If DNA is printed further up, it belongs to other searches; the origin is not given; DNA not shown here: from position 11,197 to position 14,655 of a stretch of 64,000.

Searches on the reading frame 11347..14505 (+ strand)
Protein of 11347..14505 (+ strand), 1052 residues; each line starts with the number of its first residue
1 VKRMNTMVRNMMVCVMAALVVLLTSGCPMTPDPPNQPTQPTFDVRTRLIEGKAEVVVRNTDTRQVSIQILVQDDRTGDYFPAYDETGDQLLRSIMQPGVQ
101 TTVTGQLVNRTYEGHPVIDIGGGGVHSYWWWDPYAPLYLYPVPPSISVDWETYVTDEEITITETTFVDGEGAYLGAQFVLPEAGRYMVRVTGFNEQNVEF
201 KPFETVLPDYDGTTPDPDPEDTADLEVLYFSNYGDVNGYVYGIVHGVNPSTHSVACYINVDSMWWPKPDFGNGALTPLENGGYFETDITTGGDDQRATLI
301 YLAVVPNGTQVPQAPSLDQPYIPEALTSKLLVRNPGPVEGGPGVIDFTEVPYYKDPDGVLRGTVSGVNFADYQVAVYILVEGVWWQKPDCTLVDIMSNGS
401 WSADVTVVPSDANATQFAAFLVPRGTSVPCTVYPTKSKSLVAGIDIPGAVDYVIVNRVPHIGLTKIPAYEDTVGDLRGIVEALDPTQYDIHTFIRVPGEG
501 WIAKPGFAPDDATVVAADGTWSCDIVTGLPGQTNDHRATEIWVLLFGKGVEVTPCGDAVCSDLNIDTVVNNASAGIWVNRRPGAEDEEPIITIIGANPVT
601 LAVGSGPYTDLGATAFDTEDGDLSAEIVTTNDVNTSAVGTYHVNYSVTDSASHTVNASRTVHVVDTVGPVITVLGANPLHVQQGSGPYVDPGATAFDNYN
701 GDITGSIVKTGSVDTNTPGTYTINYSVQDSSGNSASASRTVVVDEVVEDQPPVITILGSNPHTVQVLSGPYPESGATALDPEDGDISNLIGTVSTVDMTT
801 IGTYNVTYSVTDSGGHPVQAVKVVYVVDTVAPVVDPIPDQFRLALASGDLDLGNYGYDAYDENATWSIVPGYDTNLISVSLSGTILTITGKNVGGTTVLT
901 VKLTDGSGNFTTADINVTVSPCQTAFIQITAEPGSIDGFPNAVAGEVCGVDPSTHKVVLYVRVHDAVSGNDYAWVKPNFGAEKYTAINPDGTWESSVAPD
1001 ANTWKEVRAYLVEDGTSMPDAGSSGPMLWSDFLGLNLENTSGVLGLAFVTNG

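Call 68: search_protein_families(library=pfam, proteins=[window:11347-14505:+], max_evalue=0.001)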
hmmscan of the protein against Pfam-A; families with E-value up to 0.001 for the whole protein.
window:11347-14505:+ (1052 aa): 3 families
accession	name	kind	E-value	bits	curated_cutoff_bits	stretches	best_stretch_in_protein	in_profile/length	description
PF16403.11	Bact_surface_Ig-like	-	3.4e-52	174.8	27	3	671-743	1-71/71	Bacterial surface protein, Ig-like domain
PF04234.18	CopC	-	2.9e-05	25.4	23.3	0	794-819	60-85/92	CopC domain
PF00028.23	Cadherin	-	0.00012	22.9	28.8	0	778-826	45-90/93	Cadherin domain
